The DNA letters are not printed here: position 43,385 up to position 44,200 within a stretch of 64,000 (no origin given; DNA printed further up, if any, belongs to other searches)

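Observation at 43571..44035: Mini-intein splitting the Walker A (P-loop) of a SNF2-family helicase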

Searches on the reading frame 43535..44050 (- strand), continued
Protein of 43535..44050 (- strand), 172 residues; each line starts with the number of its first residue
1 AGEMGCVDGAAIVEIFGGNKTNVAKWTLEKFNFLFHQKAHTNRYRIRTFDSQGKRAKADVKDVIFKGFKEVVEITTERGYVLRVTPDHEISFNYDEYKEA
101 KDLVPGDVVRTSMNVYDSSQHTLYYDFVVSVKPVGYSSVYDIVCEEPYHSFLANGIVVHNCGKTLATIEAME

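Call 53: find_encoding_contigs(protein=P0140, flank=8000, max_places=1)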
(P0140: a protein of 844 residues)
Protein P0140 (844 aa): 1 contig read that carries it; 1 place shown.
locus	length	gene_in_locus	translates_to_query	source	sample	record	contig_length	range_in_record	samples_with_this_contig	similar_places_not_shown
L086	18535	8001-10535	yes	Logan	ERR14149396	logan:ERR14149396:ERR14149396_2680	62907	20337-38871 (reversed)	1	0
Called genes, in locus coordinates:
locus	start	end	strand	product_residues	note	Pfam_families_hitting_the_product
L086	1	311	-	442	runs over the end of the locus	PF05065:Phage_capsid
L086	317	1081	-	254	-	-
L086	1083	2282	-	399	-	PF04586:Peptidase_S78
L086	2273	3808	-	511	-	PF04860:Phage_portal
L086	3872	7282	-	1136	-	-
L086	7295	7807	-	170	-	-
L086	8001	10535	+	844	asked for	PF00176:SNF2-rel_dom, PF14890:Intein_splicing, PF00271:Helicase_C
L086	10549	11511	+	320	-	-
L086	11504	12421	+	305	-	-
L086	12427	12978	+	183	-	-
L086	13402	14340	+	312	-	-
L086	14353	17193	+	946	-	PF03167:UDG, PF00476:DNA_pol_A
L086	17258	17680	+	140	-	-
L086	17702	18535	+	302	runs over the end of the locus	-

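Call 57: search_protein_families(library=pfam, proteins=[P0154, P0151, P0139, P0133, P0140, P0135, P0174], max_evalue=0.001)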
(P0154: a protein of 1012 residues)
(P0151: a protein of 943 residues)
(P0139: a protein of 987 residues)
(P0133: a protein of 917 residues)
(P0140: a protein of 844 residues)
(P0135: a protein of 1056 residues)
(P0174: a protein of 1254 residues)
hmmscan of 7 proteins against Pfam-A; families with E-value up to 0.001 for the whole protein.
P0154 (1012 aa): 5 families
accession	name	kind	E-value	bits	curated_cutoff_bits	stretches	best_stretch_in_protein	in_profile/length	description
PF00176.29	SNF2-rel_dom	-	1.2e-20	74.2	24.9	1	99-618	1-238/290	SNF2-related domain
PF19474.4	DUF6011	-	8.1e-11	41.7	26.6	1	977-1012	1-36/37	Family of unknown function (DUF6011)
PF14890.11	Intein_splicing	-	9.1e-11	42.2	35.8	1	170-406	32-155/155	Intein splicing domain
PF13392.12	HNH_3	-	1.6e-10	40.9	24.8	1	298-342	2-45/46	HNH endonuclease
PF00271.37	Helicase_C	-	5.8e-09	36.6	23.5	1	672-775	5-110/110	Helicase conserved C-terminal domain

P0151 (943 aa): 4 families
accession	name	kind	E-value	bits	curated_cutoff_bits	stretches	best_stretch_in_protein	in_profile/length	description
PF00176.29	SNF2-rel_dom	-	3.4e-18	66.2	24.9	1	121-622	2-250/290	SNF2-related domain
PF14890.11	Intein_splicing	-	2.4e-13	50.6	35.8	1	195-394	37-155/155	Intein splicing domain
PF13392.12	HNH_3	-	1.8e-11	43.9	24.8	1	285-327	2-43/46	HNH endonuclease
PF00271.37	Helicase_C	-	2e-08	34.9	23.5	1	669-771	5-110/110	Helicase conserved C-terminal domain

P0139 (987 aa): 3 families
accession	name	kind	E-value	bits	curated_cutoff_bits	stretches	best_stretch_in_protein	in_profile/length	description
PF00176.29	SNF2-rel_dom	-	8.6e-14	51.7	24.9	1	557-751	66-245/290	SNF2-related domain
PF14890.11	Intein_splicing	-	1.9e-10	41.2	35.8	1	253-515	37-155/155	Intein splicing domain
PF13392.12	HNH_3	-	9.3e-10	38.4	24.8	1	423-451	17-45/46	HNH endonuclease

P0133 (917 aa): 3 families
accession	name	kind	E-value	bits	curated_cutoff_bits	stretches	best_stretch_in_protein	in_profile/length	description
PF00176.29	SNF2-rel_dom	-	4.1e-22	79.1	24.9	1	321-541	16-238/290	SNF2-related domain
PF00271.37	Helicase_C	-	7e-11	42.8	23.5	1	628-698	40-109/110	Helicase conserved C-terminal domain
PF14890.11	Intein_splicing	-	2.5e-09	37.6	35.8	1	213-330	37-155/155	Intein splicing domain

P0140 (844 aa): 3 families
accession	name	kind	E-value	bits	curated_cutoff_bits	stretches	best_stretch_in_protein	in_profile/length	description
PF00176.29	SNF2-rel_dom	-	3.7e-12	46.4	24.9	1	114-512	2-242/290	SNF2-related domain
PF14890.11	Intein_splicing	-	2.5e-10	40.8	35.8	1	188-292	36-155/155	Intein splicing domain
PF00271.37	Helicase_C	-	1.4e-09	38.6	23.5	1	564-669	3-110/110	Helicase conserved C-terminal domain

P0135 (1056 aa): 4 families
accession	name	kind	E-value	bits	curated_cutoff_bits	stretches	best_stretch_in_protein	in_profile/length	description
PF00176.29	SNF2-rel_dom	-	2.3e-11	43.8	24.9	1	458-717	18-235/290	SNF2-related domain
PF14890.11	Intein_splicing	-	8.4e-11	42.3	35.8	1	222-465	37-155/155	Intein splicing domain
PF00271.37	Helicase_C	-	4e-10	40.4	23.5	1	778-872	12-110/110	Helicase conserved C-terminal domain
PF13392.12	HNH_3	-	1.3e-08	34.8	24.8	1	354-392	2-39/46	HNH endonuclease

P0174 (1254 aa): 6 families
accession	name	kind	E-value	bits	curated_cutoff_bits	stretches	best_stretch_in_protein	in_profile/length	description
PF05970.20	PIF1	-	6e-15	55.9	25.9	1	381-561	33-204/223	PIF1-like helicase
PF14890.11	Intein_splicing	-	3.2e-14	53.5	35.8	1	121-380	38-155/155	Intein splicing domain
PF13604.12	AAA_30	-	1.2e-10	41.8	27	1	513-577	116-175/191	AAA domain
PF14528.11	LAGLIDADG_3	-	1.2e-09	38.7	22.5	1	971-1056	2-81/82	LAGLIDADG-like domain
PF13392.12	HNH_3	-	1.7e-06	28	24.8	1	291-316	20-45/46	HNH endonuclease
PF21530.3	Pif1_2B_dom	-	1.8e-05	24.8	23.9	1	636-683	3-45/47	DNA helicase Pif1, 2B domain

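Call 59: search_protein_families(library=pfam, proteins=[P0147, P0202, P0256, P0185, P0192, P0238, P0181, P0204, P0207, P0219], max_evalue=0.001)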
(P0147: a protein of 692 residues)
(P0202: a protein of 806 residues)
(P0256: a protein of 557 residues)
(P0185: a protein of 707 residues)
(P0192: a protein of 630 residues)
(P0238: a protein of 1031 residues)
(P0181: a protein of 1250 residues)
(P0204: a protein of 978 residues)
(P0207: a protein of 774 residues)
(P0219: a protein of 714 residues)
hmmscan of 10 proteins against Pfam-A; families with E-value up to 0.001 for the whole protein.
P0147 (692 aa): 4 families
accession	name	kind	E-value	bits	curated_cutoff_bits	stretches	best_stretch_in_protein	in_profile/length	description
PF05970.20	PIF1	-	1.1e-21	77.9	25.9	2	307-401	92-192/223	PIF1-like helicase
PF13604.12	AAA_30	-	8.3e-14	52.2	27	1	203-416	30-174/191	AAA domain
PF14890.11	Intein_splicing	-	6.6e-08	32.9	35.8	1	89-201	35-155/155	Intein splicing domain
PF13245.12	AAA_19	-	3.3e-07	31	25.1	1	202-368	22-132/134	AAA domain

P0202 (806 aa): 3 families
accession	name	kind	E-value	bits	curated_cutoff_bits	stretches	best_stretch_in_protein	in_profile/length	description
PF00004.35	AAA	-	4.5e-21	76.1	21.2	1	562-685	8-130/131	ATPase family associated with various cellular activities (AAA)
PF14890.11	Intein_splicing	-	2e-10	41.1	35.8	1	368-562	37-155/155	Intein splicing domain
PF13392.12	HNH_3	-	6e-10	39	24.8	1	458-500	4-45/46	HNH endonuclease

P0256 (557 aa): 1 family
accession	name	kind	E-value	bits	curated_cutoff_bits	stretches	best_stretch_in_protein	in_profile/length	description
PF14890.11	Intein_splicing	-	2.5e-11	44.1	35.8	1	187-237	38-94/155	Intein splicing domain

P0185 (707 aa): 6 families
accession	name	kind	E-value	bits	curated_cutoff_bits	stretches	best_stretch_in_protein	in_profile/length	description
PF04851.21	ResIII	-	2.1e-18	67.2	22.5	1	367-498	25-163/164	Type III restriction enzyme, res subunit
PF14890.11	Intein_splicing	-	2.7e-11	44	35.8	1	167-373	38-155/155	Intein splicing domain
PF00270.35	DEAD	-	9.5e-05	22.6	26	1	370-498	19-161/167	DEAD/DEAH box helicase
PF00176.29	SNF2-rel_dom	-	9.8e-05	22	24.9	1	363-509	15-175/290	SNF2-related domain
PF00271.37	Helicase_C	-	0.00011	22.9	23.5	0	572-666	5-109/110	Helicase conserved C-terminal domain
PF13392.12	HNH_3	-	0.00026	21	24.8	1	292-315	16-39/46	HNH endonuclease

P0192 (630 aa): 2 families
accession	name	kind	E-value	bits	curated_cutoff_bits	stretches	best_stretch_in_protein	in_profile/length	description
PF04851.21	ResIII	-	3e-13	50.5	22.5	1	268-398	24-164/164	Type III restriction enzyme, res subunit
PF14890.11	Intein_splicing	-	3.3e-06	27.4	35.8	0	243-275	123-155/155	Intein splicing domain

P0238 (1031 aa): 6 families
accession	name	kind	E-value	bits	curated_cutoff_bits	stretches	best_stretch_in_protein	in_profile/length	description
PF14890.11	Intein_splicing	-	4.5e-30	104.9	35.8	2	176-322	32-155/155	Intein splicing domain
PF04851.21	ResIII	-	7e-18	65.5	22.5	2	316-413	25-134/164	Type III restriction enzyme, res subunit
PF03161.18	LAGLIDADG_2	-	8.7e-16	58.8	25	1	531-685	2-165/168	LAGLIDADG DNA endonuclease family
PF00271.37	Helicase_C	-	2.2e-09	38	23.5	1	873-969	14-108/110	Helicase conserved C-terminal domain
PF13392.12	HNH_3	-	1.5e-07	31.4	24.8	1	242-272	16-46/46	HNH endonuclease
PF07591.16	PT-HINT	-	1.5e-05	25.7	27.7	0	435-510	13-88/137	Pretoxin HINT domain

P0181 (1250 aa): 5 families
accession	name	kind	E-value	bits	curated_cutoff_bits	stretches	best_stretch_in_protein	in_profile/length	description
PF14890.11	Intein_splicing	-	1.2e-13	51.6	35.8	1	653-859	37-155/155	Intein splicing domain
PF00493.29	MCM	-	5.3e-06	26.1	23.3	1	860-1003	68-205/224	MCM P-loop domain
PF13392.12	HNH_3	-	2.1e-05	24.5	24.8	1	759-798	4-42/46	HNH endonuclease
PF13155.12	Toprim_2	-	0.0002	22.1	22.1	1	207-294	1-86/88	Toprim-like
PF01807.25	Zn_ribbon_DnaG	-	0.00093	19.4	24.9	0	37-84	34-79/98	CHC2 zinc finger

P0204 (978 aa): 3 families
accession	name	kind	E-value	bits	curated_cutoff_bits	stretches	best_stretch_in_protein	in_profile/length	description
PF00004.35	AAA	-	2.6e-20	73.6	21.2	2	771-844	56-129/131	ATPase family associated with various cellular activities (AAA)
PF14890.11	Intein_splicing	-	4.8e-18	65.9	35.8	1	351-581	26-155/155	Intein splicing domain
PF13392.12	HNH_3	-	1.2e-05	25.3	24.8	1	501-529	17-45/46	HNH endonuclease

P0207 (774 aa): 5 families
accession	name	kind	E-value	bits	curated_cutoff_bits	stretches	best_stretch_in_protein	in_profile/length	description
PF14890.11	Intein_splicing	-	1.2e-15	58.1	35.8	1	155-433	8-155/155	Intein splicing domain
PF04851.21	ResIII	-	3.4e-14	53.5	22.5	1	434-547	34-162/164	Type III restriction enzyme, res subunit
PF13392.12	HNH_3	-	2.3e-12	46.8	24.8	1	330-372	4-45/46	HNH endonuclease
PF00271.37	Helicase_C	-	1.8e-05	25.4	23.5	1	632-732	11-109/110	Helicase conserved C-terminal domain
PF00270.35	DEAD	-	0.00063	20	26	0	434-549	25-162/167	DEAD/DEAH box helicase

P0219 (714 aa): 4 families
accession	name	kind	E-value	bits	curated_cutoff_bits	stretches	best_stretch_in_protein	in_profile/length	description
PF14890.11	Intein_splicing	-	6.5e-18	65.5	35.8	1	187-434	6-155/155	Intein splicing domain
PF13392.12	HNH_3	-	3.5e-06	27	24.8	1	352-381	16-45/46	HNH endonuclease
PF07591.16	PT-HINT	-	0.00013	22.7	27.7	1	243-307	48-120/137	Pretoxin HINT domain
PF00900.26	Ribosomal_S4e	-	0.00014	21.9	25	1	223-284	25-72/75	Ribosomal family S4e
